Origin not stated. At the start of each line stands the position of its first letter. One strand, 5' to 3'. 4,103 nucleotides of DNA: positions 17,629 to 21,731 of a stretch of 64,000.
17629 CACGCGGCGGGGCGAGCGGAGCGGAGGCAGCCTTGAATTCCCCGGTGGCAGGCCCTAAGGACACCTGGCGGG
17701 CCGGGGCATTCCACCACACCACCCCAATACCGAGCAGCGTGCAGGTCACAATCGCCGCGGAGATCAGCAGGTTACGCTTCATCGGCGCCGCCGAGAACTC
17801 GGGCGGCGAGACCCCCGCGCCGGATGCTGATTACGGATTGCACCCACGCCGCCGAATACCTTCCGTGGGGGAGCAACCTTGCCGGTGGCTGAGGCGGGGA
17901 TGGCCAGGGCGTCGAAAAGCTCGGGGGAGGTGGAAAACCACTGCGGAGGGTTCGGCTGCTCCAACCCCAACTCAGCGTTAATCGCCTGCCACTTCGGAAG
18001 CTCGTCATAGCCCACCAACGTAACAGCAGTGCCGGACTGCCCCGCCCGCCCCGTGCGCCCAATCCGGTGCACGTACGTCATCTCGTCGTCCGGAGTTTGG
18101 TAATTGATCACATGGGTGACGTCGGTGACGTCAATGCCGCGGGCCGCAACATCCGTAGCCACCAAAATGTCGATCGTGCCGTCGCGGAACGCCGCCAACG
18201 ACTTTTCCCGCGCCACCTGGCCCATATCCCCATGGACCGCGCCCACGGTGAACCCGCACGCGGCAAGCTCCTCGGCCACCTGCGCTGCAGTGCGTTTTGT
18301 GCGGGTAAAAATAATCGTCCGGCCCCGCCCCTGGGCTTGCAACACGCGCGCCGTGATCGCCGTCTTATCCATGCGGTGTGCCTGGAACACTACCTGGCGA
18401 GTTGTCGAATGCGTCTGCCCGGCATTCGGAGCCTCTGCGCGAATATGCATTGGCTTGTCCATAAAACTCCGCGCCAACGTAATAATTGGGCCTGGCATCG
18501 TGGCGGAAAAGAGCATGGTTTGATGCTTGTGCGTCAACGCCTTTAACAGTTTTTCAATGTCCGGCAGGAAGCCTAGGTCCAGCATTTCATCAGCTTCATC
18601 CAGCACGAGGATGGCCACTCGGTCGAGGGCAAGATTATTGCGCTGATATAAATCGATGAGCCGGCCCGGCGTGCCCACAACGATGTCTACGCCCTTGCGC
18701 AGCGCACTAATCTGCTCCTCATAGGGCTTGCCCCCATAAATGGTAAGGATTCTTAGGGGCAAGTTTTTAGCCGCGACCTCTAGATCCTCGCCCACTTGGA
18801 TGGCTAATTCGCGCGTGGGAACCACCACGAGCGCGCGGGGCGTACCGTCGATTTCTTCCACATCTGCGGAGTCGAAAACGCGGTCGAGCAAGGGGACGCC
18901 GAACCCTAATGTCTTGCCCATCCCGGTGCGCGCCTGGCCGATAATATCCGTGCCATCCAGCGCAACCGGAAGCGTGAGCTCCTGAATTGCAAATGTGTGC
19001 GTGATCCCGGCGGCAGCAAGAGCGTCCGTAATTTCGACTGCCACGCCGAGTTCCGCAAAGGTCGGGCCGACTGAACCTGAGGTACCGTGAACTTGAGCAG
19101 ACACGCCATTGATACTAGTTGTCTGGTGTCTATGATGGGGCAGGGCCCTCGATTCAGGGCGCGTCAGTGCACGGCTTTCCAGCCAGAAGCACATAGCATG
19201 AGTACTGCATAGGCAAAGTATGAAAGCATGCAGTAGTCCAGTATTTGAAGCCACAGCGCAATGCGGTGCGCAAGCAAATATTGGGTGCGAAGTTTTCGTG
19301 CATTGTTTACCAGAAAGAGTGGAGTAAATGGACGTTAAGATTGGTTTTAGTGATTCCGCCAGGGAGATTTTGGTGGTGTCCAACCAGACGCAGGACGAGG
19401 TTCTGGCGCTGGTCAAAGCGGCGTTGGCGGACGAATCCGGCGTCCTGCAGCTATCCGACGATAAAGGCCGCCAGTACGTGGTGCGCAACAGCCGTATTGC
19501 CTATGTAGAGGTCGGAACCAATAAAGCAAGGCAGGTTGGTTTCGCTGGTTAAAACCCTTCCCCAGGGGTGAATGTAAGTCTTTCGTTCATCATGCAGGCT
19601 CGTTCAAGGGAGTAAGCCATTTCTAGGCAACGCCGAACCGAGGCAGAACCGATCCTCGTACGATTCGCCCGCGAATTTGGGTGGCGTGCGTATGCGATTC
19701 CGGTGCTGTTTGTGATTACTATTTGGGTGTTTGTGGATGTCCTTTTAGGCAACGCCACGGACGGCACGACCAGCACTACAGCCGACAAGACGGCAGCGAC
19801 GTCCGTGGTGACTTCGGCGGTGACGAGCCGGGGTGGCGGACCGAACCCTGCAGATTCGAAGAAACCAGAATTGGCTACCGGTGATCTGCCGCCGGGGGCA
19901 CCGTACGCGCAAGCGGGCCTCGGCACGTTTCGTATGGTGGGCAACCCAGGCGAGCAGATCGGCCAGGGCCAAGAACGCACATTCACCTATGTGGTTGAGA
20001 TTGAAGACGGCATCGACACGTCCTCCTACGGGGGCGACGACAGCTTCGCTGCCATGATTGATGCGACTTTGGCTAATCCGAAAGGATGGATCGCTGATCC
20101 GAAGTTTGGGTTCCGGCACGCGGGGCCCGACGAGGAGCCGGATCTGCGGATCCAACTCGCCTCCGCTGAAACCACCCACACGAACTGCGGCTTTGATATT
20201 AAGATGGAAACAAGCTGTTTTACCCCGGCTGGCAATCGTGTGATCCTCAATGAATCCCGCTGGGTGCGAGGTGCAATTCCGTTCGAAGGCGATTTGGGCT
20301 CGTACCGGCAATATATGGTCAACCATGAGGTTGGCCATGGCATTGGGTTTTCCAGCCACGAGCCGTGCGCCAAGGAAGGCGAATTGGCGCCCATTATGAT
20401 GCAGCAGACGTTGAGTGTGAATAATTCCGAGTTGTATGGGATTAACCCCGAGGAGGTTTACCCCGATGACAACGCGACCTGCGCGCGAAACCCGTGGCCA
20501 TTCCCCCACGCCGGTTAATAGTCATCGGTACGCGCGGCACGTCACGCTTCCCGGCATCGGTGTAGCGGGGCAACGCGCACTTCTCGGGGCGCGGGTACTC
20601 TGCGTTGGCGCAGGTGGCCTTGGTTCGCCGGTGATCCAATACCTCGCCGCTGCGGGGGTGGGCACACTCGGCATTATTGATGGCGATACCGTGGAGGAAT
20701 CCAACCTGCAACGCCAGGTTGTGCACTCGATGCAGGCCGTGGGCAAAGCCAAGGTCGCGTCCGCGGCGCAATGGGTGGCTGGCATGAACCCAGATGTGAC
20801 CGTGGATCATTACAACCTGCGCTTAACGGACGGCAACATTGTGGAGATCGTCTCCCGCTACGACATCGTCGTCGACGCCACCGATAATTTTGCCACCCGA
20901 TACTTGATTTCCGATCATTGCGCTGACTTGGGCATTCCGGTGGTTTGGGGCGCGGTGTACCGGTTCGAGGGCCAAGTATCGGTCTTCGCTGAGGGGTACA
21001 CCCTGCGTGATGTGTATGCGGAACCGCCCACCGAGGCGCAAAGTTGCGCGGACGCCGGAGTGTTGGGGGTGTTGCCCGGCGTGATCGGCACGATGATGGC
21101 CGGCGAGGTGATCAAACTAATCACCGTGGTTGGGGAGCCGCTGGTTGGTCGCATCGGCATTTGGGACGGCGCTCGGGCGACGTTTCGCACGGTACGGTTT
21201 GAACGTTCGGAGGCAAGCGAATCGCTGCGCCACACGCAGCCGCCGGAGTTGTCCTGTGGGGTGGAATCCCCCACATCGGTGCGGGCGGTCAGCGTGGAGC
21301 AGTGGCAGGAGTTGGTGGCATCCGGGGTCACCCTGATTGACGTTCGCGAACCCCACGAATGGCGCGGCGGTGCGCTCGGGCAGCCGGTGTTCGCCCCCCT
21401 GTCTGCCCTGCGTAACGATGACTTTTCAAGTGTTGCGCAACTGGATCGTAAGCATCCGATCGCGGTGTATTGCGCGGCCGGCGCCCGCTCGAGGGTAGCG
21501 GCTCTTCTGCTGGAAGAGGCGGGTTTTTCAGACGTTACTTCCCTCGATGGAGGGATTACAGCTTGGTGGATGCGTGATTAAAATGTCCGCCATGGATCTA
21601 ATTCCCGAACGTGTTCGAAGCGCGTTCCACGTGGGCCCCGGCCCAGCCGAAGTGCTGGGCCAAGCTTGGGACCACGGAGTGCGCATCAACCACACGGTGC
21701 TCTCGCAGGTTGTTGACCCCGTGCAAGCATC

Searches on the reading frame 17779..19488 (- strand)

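Call 49: search_protein_families(library=pfam, proteins=[window:17779-19488:-], max_evalue=0.00001)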
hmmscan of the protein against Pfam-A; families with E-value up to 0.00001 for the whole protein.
window:17779-19488:- (569 aa): 2 families
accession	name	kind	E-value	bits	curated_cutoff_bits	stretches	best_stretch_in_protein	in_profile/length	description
PF00270.35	DEAD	-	1.9e-48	164.8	26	1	167-332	2-161/167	DEAD/DEAH box helicase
PF00271.37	Helicase_C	-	1.1e-33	116.2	23.5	1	376-483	3-110/110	Helicase conserved C-terminal domain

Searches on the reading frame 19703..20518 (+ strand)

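Call 49: search_protein_families(library=pfam, proteins=[window:19703-20518:+], max_evalue=0.00001)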
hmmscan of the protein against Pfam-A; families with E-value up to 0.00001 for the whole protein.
window:19703-20518:+ (271 aa): 1 family
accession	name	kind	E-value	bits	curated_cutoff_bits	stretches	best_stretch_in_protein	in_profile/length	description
PF11350.14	DUF3152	-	3.1e-100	334.4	25.1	1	62-268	1-206/206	Protein of unknown function (DUF3152)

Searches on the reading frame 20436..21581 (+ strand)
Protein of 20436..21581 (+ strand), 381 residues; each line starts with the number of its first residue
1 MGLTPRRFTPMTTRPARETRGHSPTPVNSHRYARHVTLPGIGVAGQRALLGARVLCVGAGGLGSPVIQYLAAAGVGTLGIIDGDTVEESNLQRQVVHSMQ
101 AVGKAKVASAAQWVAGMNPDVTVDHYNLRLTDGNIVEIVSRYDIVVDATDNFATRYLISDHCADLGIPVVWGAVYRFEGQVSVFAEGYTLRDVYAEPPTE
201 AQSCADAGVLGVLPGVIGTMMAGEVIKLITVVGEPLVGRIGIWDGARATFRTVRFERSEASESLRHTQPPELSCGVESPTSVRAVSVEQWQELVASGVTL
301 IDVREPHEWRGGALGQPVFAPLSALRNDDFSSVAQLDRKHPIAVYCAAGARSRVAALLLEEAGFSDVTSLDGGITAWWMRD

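Call 39: search_protein_families(library=pfam, proteins=[window:20436-21581:+], max_evalue=0.001)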
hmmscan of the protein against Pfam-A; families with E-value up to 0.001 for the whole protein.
window:20436-21581:+ (381 aa): 2 families
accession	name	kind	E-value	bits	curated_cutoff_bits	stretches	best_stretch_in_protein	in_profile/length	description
PF00899.27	ThiF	-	3.7e-70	236.2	28.1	1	32-258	1-232/238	ThiF family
PF00581.25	Rhodanese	-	7.8e-13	49.2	22.2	1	291-378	6-100/102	Rhodanese-like domain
